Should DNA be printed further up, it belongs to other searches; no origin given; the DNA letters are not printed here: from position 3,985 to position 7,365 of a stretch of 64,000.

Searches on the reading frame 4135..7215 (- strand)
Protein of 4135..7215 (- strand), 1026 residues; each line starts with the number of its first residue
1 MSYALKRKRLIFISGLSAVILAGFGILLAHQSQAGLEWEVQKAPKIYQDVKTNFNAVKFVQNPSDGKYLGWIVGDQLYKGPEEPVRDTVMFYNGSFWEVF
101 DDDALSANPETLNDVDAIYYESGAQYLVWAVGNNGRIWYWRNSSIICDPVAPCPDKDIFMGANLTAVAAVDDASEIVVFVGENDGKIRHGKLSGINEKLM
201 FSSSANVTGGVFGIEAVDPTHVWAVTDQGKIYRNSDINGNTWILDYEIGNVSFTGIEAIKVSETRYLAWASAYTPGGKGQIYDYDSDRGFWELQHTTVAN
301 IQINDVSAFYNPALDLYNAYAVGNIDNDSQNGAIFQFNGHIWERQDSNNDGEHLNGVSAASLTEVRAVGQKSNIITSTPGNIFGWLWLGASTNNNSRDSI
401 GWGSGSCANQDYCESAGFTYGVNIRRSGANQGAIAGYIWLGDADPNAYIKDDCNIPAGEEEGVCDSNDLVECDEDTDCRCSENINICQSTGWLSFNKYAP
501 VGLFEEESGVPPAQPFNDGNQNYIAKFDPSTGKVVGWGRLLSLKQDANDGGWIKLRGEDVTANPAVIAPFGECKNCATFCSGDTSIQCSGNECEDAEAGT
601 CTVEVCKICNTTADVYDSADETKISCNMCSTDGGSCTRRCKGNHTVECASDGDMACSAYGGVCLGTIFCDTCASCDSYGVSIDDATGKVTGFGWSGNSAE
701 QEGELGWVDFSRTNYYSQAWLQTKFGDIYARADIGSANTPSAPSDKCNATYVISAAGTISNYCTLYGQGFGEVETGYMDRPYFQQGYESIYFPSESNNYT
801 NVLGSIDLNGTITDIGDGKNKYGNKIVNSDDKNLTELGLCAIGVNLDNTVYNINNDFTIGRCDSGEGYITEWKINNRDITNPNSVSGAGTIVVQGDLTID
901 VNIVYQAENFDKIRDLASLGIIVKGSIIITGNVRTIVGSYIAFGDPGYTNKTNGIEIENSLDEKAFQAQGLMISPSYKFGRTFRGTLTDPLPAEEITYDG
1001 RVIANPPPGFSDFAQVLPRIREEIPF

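Call 5: search_protein_families(library=pfam, proteins=[window:4135-7215:-], max_evalue=0.1)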
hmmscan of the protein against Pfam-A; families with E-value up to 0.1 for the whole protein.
window:4135-7215:- (1026 aa): 3 families
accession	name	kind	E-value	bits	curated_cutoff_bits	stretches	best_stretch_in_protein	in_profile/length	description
PF06462.18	Hyd_WA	-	5.2e-05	23.4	21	0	128-139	2-13/30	Propeller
PF11178.13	DUF2963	-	0.052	13.4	22.6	0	517-535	3-22/52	Protein of unknown function (DUF2963)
PF13190.11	PDGLE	-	0.066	13.5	27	0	9-43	2-36/102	PDGLE domain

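Call 45: search_protein_families(library=phrogs, proteins=[window:4135-7215:-], max_evalue=0.01)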
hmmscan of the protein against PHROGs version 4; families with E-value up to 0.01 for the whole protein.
window:4135-7215:- (1026 aa): 0 families

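Call 67: search_solved_structures(query=window:4135-7215:-, max_evalue=1)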
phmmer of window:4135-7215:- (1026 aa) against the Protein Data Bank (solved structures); distinct sequences matched with E-value up to 1: 0.

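Call 71: find_related_loci(query=A8, collection=genome_contigs, flank=10000)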
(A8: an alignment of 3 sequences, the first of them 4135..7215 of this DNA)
Query A8 (1026 aa) in genome_contigs; peptide patterns used: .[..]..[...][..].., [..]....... (x = any residue, [..] = any of these).
71 stretches matched a pattern; 2 encode a relative of the query (tblastn E <= 1e-3); 2 distinct loci.
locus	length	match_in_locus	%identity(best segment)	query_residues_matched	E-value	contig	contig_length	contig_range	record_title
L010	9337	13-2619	53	152-1025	0e+0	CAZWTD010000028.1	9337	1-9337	MAG TPA_asm: uncultured Gammaproteobacteria bacterium isolate binchicken_co115_111 genome assembly, contig: NODE_10960_l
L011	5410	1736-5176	38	5-813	5e-71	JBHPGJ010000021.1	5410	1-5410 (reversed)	Patescibacteria group bacterium isolate SAG AM-311-M06 NODE_21_length_5410_cov_34.288702, whole genome shotgun sequence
